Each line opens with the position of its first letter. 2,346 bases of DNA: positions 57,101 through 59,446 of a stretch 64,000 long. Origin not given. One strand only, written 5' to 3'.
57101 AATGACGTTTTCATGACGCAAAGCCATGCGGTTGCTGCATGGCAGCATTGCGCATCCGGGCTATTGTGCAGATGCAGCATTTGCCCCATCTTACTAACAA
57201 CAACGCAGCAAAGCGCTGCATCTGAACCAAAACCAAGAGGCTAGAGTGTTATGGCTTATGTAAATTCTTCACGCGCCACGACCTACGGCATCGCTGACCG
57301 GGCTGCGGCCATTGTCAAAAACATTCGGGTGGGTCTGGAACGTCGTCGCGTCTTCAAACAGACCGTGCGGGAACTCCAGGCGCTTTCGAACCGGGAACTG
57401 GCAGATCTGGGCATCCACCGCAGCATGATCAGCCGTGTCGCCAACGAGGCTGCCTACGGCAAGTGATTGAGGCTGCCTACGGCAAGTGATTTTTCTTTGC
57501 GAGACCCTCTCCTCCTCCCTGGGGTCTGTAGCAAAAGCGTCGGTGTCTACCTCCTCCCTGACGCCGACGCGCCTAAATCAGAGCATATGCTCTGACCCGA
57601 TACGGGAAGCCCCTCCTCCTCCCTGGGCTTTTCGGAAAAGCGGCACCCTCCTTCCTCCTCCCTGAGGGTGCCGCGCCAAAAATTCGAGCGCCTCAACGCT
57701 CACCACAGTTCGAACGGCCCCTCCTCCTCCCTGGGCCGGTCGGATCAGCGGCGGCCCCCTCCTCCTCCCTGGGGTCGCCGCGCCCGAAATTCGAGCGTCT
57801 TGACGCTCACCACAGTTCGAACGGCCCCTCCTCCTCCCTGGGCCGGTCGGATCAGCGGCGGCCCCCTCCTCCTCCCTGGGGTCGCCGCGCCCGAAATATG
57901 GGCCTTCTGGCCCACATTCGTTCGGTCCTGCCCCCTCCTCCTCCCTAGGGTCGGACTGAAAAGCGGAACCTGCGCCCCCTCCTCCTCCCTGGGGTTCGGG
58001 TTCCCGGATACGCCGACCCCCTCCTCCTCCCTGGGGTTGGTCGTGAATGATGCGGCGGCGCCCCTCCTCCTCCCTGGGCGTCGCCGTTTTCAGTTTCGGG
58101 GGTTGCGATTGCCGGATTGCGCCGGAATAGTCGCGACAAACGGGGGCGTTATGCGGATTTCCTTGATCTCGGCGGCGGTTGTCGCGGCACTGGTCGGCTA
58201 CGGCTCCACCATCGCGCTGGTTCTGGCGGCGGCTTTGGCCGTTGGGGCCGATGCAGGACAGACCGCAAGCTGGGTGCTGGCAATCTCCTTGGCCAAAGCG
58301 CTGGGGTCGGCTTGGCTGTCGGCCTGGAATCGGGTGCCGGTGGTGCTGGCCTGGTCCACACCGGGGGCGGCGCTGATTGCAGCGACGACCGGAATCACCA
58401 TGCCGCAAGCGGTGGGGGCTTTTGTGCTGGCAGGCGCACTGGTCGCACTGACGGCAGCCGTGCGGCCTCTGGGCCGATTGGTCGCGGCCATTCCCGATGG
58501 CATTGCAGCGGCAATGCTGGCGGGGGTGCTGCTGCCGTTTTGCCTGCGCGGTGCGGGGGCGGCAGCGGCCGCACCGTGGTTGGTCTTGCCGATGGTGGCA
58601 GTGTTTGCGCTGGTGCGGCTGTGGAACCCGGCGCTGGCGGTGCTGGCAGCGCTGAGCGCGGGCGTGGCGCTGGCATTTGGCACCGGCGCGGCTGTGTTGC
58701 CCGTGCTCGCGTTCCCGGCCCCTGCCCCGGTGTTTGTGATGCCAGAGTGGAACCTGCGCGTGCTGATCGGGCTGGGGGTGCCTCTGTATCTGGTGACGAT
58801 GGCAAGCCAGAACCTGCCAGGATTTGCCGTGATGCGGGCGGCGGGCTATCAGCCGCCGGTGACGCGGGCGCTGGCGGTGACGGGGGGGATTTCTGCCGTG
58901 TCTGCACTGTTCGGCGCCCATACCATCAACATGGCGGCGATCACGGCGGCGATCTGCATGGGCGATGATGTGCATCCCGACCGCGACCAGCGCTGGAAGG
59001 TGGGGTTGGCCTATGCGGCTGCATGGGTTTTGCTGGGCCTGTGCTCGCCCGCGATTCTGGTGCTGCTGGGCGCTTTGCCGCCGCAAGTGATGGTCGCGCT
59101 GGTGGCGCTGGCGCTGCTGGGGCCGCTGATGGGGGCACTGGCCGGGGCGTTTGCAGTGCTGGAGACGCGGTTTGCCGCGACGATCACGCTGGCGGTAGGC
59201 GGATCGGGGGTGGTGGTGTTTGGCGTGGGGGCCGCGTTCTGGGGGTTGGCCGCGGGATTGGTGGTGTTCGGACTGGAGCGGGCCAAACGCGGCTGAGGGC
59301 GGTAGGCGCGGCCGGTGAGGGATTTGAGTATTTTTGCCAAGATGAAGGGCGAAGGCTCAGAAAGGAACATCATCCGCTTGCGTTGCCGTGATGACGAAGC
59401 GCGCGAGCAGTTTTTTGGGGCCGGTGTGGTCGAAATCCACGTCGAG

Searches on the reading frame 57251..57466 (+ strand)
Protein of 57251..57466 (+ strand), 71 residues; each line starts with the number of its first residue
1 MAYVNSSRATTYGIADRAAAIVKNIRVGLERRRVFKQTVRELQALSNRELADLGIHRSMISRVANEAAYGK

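Call 9: search_protein_families(library=pfam, proteins=[window:57251-57466:+])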
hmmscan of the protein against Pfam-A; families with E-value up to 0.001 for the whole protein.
window:57251-57466:+ (71 aa): 2 families
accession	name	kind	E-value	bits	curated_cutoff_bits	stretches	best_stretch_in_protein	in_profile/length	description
PF06568.16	DUF1127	-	4e-13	49.3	23.3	1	29-60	5-36/37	Domain of unknown function (DUF1127)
PF04552.19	Sigma54_DBD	-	0.00095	19.4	22.8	0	8-66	12-72/160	Sigma-54, DNA binding domain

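Call 16: find_homologous_proteins(query=window:57251-57466:+)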
Query window:57251-57466:+ (71 aa): 566 proteins with E <= 0.001 among 569 candidates; the best 120 are listed.
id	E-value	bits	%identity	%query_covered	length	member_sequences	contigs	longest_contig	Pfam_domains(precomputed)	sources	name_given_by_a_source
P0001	3.2e-36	139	100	100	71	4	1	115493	PF06568.17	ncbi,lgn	ncbi:MAG: DUF1127 domain-containing protein [Paracoccaceae bacterium]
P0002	1.6e-34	133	96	100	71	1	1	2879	PF06568.17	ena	-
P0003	6.4e-34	131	94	100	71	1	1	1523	PF06568.17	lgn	-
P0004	1.1e-33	131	94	100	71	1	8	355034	PF06568.17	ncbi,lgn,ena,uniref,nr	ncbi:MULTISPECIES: DUF1127 domain-containing protein [Paracoccaceae]|uniref:DUF1127 domain-containin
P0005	1.1e-33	131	93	100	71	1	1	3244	PF06568.17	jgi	jgi:uncharacterized protein YjiS (DUF1127 family)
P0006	2.9e-33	129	93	100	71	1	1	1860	PF06568.17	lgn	-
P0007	3.8e-33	129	93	100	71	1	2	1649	PF06568.17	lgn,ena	-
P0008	4.0e-33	129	93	100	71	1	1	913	PF06568.17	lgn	-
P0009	4.5e-33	129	94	100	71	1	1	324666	PF06568.17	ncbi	ncbi:MAG: DUF1127 domain-containing protein [Paracoccaceae bacterium]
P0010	5.5e-33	129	92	100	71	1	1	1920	PF06568.17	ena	-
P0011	8.8e-33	128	93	100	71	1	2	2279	PF06568.17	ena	-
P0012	9.4e-33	128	92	100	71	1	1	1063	PF06568.17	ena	-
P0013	1.0e-32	128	92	100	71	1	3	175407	PF06568.17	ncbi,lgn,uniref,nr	ncbi:MAG: DUF1127 domain-containing protein [Pseudotabrizicola sp.]|uniref:DUF1127 domain-containing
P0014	1.1e-32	128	93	100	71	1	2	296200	PF06568.17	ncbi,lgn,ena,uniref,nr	ncbi:DUF1127 domain-containing protein [Pseudotabrizicola sediminis]|uniref:DUF1127 domain-containin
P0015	1.3e-32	127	92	100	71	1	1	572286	PF06568.17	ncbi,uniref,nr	ncbi:DUF1127 domain-containing protein [Pseudotabrizicola formosa]|uniref:DUF1127 domain-containing 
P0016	1.4e-32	127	92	100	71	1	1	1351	PF06568.17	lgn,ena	-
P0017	1.5e-32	127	93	99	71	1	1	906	PF06568.17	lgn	-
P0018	1.8e-32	127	92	100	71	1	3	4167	PF06568.17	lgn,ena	-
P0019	2.0e-32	127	90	100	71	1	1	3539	PF06568.17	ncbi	ncbi:MAG: DUF1127 domain-containing protein [Paracoccaceae bacterium]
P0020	2.0e-32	127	92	100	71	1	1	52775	PF06568.17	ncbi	ncbi:MAG: DUF1127 domain-containing protein [Paracoccaceae bacterium]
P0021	2.5e-32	126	90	100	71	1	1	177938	PF06568.17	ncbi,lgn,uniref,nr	ncbi:MAG: DUF1127 domain-containing protein [Pseudotabrizicola sp.]|uniref:DUF1127 domain-containing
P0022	4.8e-32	126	90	100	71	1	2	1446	PF06568.17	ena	-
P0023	1.3e-31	124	89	100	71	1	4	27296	PF06568.17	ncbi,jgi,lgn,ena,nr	ncbi:MAG: DUF1127 domain-containing protein [Cypionkella sp.]|jgi:uncharacterized protein YjiS (DUF1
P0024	1.9e-31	124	87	100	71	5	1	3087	PF06568.17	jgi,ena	-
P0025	3.4e-31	123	87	100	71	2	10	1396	PF06568.17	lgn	-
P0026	4.0e-31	123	90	100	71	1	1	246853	PF06568.17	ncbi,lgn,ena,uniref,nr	ncbi:DUF1127 domain-containing protein [Pseudotabrizicola alkalilacus]|uniref:DUF1127 domain-contain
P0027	7.0e-31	122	87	100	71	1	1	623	PF06568.17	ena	-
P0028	8.0e-31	122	89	100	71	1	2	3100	PF06568.17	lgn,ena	-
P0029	1.6e-30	121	89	100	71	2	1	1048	PF06568.17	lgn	-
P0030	1.9e-27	111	80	100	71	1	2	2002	PF06568.17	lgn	-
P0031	4.8e-27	110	83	100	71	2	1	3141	PF06568.17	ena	-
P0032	5.8e-27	110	77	100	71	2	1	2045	PF06568.17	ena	-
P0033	9.3e-27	109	79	100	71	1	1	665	PF06568.17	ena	-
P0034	2.0e-26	108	77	100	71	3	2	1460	PF06568.17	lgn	-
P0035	3.0e-26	107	79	100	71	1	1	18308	PF06568.17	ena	-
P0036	8.0e-26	106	77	100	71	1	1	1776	PF06568.17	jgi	jgi:uncharacterized protein YjiS (DUF1127 family)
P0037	1.9e-25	105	75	100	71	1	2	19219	PF06568.17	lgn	-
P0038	2.1e-25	105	75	100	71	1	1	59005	PF06568.17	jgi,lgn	jgi:uncharacterized protein YjiS (DUF1127 family)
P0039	4.7e-23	97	70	100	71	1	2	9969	PF06568.17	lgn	-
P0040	1.7e-22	96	68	100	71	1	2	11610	PF06568.17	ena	-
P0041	1.8e-22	96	68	100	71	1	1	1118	PF06568.17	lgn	-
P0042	2.5e-22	95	70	100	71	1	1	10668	PF06568.17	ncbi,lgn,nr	ncbi:MAG: DUF1127 domain-containing protein [Rhodobacteraceae bacterium]|nr:DUF1127 domain-containin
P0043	3.2e-22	95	70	100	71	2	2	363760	PF06568.17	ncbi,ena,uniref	ncbi:DUF1127 domain-containing protein [Pseudotabrizicola sp. L79]|uniref:DUF1127 domain-containing 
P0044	3.3e-22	95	69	100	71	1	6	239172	PF06568.17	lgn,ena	-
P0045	5.0e-22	94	66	100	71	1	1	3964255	PF06568.17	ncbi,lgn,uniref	ncbi:DUF1127 domain-containing protein [Thioclava sp. FR2]|uniref:DUF1127 domain-containing protein 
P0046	5.7e-22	94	69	100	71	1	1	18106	PF06568.17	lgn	-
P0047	8.2e-22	94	70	100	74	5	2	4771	PF06568.17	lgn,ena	-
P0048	1.2e-21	93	66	99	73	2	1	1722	PF06568.17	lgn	-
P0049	1.2e-21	93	66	100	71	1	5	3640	PF06568.17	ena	-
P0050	1.5e-21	93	69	100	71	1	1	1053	PF06568.17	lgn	-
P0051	2.2e-21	92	65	100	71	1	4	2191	PF06568.17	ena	-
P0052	3.0e-21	92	66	100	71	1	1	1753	PF06568.17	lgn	-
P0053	3.1e-21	92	65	100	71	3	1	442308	PF06568.17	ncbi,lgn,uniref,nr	ncbi:DUF1127 domain-containing protein [Fertoebacter nigrum]|uniref:DUF1127 domain-containing protei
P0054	3.8e-21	91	65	100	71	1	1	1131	PF06568.17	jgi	jgi:uncharacterized protein YjiS (DUF1127 family)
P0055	4.1e-21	91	65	100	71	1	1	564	PF06568.17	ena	-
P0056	4.7e-21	91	66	100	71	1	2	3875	PF06568.17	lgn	-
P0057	8.4e-21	90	66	100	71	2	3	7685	PF06568.17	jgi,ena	-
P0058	9.3e-21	90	65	100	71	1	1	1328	PF06568.17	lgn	-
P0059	1.3e-20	90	65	100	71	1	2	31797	PF06568.17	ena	-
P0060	1.4e-20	90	65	100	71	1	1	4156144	PF06568.17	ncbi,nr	ncbi:MAG: DUF1127 domain-containing protein [Paracoccaceae bacterium]|nr:MAG: DUF1127 domain-contain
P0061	1.8e-20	89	63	100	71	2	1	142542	PF06568.17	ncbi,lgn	-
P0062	2.4e-20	89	62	100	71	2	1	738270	PF06568.17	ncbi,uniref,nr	ncbi:DUF1127 domain-containing protein [Gemmobacter caeruleus]|uniref:DUF1127 domain-containing prot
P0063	2.5e-20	89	64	99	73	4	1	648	PF06568.17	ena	-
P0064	4.5e-20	88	68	100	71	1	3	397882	PF06568.17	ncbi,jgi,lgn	-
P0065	4.6e-20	88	65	100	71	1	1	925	PF06568.17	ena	-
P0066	5.3e-20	88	65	100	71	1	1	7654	PF06568.17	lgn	-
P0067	5.5e-20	88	66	100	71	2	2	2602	PF06568.17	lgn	-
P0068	5.6e-20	88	65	100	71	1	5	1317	PF06568.17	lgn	-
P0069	6.0e-20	88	61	100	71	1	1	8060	PF06568.17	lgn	-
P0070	7.0e-20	87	63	100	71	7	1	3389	PF06568.17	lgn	-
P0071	7.3e-20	87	65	100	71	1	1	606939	PF06568.17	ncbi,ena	-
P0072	9.5e-20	87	65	100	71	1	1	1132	PF06568.17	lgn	-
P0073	9.8e-20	87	63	100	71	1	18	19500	PF06568.17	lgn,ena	-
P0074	1.0e-19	87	68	100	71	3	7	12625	PF06568.17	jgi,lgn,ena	jgi:uncharacterized protein YjiS (DUF1127 family)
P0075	1.0e-19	87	65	100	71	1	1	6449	PF06568.17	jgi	-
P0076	1.2e-19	87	63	100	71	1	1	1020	PF06568.17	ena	-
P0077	1.4e-19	87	62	100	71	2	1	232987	PF06568.17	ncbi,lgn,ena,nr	ncbi:MAG: DUF1127 domain-containing protein [Paracoccaceae bacterium]|nr:DUF1127 domain-containing p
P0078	1.6e-19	86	63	100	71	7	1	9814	PF06568.17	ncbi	-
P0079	2.2e-19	86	64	99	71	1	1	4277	PF06568.17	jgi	jgi:uncharacterized protein YjiS (DUF1127 family)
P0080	2.5e-19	86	63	100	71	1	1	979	PF06568.17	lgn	-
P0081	3.1e-19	85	62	100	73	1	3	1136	PF06568.17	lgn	-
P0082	4.3e-19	85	63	100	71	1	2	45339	PF06568.17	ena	-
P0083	4.3e-19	85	60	99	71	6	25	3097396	PF06568.17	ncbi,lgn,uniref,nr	ncbi:DUF1127 domain-containing protein [Cereibacter azotoformans]|uniref:Uncharacterized protein DUF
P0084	4.4e-19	85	61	100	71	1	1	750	PF06568.17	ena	-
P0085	4.7e-19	85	62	100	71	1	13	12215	PF06568.17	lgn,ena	-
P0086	5.1e-19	85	62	100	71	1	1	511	PF06568.17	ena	-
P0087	5.9e-19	85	65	100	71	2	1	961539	PF06568.17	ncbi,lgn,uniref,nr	ncbi:DUF1127 domain-containing protein [Szabonella alba]|uniref:DUF1127 domain-containing protein n=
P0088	6.4e-19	84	63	100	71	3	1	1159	PF06568.17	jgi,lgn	jgi:uncharacterized protein YjiS (DUF1127 family)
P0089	7.0e-19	84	62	100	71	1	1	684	PF06568.17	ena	-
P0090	8.1e-19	84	62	100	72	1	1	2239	PF06568.17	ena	-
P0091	8.4e-19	84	61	100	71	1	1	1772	PF06568.17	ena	-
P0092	9.2e-19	84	61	99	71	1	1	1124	PF06568.17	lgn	-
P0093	9.7e-19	84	62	100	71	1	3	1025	PF06568.17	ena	-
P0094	1.2e-18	84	65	100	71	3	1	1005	PF06568.17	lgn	-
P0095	1.2e-18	84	64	99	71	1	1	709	PF06568.17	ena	-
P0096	1.2e-18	84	61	100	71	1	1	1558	PF06568.17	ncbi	-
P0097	1.2e-18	84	62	100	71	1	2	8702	PF06568.17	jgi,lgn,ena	-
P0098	1.4e-18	83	66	100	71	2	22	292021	PF06568.17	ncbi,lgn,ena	-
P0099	1.6e-18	83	63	100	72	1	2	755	PF06568.17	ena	-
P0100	1.6e-18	83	59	99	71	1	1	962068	PF06568.17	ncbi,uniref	ncbi:DUF1127 domain-containing protein [Rhodobacter sp. NSM]|uniref:DUF1127 domain-containing protei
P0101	1.7e-18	83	59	99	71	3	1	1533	PF06568.17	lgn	-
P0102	1.7e-18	83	62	100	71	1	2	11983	PF06568.17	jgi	jgi:uncharacterized protein YjiS (DUF1127 family)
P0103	1.8e-18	83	62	100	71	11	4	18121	PF06568.17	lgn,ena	-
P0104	2.2e-18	83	66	100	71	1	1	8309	PF06568.17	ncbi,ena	ncbi:MAG TPA: DUF1127 domain-containing protein [Paracoccaceae bacterium]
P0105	2.4e-18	83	61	100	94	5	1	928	PF06568.17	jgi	jgi:uncharacterized protein YjiS (DUF1127 family)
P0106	2.8e-18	82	62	100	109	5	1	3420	PF06568.17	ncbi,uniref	ncbi:DUF1127 domain-containing protein [Cereibacter changlensis]|uniref:DUF1127 domain-containing pr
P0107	3.2e-18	82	62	100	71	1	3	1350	PF06568.17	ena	-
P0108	3.7e-18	82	66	100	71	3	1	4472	PF06568.17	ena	-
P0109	3.8e-18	82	61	100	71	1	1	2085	PF06568.17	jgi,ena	-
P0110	3.9e-18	82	61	100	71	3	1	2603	PF06568.17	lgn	-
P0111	4.0e-18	82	63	100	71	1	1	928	PF06568.17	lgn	-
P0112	4.2e-18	82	61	100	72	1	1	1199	PF06568.17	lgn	-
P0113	4.6e-18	82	61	100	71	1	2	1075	PF06568.17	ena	-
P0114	4.7e-18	82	62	100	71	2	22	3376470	PF06568.17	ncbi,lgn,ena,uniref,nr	ncbi:DUF1127 domain-containing protein [Gemmobacter fulvus]|uniref:DUF1127 domain-containing protein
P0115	5.3e-18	82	61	100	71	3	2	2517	PF06568.17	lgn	-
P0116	5.4e-18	82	61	100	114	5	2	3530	PF06568.17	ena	-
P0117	5.5e-18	82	59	100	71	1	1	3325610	PF06568.17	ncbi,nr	ncbi:DUF1127 domain-containing protein [Paracoccaceae bacterium Fryx2]|nr:DUF1127 domain-containing 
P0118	7.8e-18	81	63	100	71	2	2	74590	PF06568.17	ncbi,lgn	ncbi:MAG: DUF1127 domain-containing protein [Pseudorhodobacter sp.]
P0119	9.4e-18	81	63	100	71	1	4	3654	PF06568.17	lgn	-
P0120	9.6e-18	81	59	99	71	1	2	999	PF06568.17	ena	-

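Call 18: find_related_loci(query=A1, collection=genome_contigs, flank=3000)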
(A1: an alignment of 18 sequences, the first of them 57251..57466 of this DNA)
Query A1 (71 aa) in genome_contigs; peptide patterns used: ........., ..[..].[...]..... (x = any residue, [..] = any of these).
283 stretches matched a pattern; 198 encode a relative of the query (tblastn E <= 1e-3); the best 80 are kept; 80 distinct loci.
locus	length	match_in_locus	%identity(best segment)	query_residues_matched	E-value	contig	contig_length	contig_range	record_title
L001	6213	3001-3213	94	1-71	1e-40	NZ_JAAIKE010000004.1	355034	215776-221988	Pseudotabrizicola algicola strain ETT8 contig4, whole genome shotgun sequence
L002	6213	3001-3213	94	1-71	1e-40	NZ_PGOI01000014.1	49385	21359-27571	Pseudorhodobacter sp. MZDSW-24AT contig_14, whole genome shotgun sequence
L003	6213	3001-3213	93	1-71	5e-40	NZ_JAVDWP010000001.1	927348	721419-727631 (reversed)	Pseudotabrizicola sp. 4114 Ga0454472_01, whole genome shotgun sequence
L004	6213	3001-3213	92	1-71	1e-39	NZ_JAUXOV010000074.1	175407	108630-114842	MAG: Pseudotabrizicola sp. isolate C10_concoct.bin.8_sub C10_k141_38180, whole genome shotgun sequence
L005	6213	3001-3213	92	1-71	1e-39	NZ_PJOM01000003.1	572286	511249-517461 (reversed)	Pseudotabrizicola formosa strain XJSP contig3, whole genome shotgun sequence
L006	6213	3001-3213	90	1-71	8e-40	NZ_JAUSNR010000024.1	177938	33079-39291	MAG: Pseudotabrizicola sp. isolate E21_concoct.bin.118 E21_k141_61270, whole genome shotgun sequence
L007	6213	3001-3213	93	1-71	1e-39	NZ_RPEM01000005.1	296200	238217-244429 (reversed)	Pseudotabrizicola sediminis strain DRYC-M-16 Scaffold5, whole genome shotgun sequence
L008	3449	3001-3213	90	1-71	2e-39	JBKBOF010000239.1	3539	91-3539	MAG: Paracoccaceae bacterium isolate 21H_023.bin.42 NODE_241_length_3539_cov_27.046794, whole genome shotgun sequence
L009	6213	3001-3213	89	1-71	6e-39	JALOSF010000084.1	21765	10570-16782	MAG: Cypionkella sp. isolate Prado200 scaffold_10049, whole genome shotgun sequence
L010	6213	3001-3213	92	1-71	4e-39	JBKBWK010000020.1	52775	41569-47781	MAG: Paracoccaceae bacterium isolate 21H_023.bin.59 NODE_20_length_52775_cov_19.162644, whole genome shotgun sequence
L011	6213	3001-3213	90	1-71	3e-38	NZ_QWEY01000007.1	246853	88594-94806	Pseudotabrizicola alkalilacus strain DJC DJC_scaffold7, whole genome shotgun sequence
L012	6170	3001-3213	73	1-71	2e-31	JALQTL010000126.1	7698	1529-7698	MAG: Rhodobacteraceae bacterium isolate DAH.2 DAH_592781, whole genome shotgun sequence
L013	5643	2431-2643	70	1-71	3e-29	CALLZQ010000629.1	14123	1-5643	MAG TPA_asm: uncultured Tabrizicola sp. isolate SRR2107183_bin.30_CONCOCT_v1.1_MAG genome assembly, contig: ERZ794926.23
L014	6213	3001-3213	66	1-71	1e-28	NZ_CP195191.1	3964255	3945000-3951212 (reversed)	Thioclava sp. FR2 chromosome, complete genome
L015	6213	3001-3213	70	1-71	7e-29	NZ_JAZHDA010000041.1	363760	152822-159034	Pseudotabrizicola sp. L79 k141_31, whole genome shotgun sequence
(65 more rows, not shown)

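Call 31: search_solved_structures(query=window:57251-57466:+, max_evalue=0.01, show_alignments=2)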
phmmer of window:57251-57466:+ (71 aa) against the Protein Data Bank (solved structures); distinct sequences matched with E-value up to 0.01: 0.

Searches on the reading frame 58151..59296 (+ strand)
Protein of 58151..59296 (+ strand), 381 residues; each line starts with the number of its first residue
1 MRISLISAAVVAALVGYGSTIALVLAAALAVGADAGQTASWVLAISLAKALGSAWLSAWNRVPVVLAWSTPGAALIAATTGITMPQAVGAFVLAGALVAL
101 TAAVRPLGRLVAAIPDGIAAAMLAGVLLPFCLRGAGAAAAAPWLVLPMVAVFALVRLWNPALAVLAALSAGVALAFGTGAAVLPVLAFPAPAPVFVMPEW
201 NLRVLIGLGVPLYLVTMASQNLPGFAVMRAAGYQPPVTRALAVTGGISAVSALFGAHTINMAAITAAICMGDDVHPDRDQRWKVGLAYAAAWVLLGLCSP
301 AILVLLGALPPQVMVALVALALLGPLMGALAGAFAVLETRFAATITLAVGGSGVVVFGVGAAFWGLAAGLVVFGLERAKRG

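Call 9: search_protein_families(library=pfam, proteins=[window:58151-59296:+])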
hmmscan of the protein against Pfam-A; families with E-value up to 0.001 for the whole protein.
window:58151-59296:+ (381 aa): 1 family
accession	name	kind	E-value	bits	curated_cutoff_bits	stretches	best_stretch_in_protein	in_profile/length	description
PF03594.19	BenE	-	5.3e-97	325.5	27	1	3-373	5-376/378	Benzoate membrane transport protein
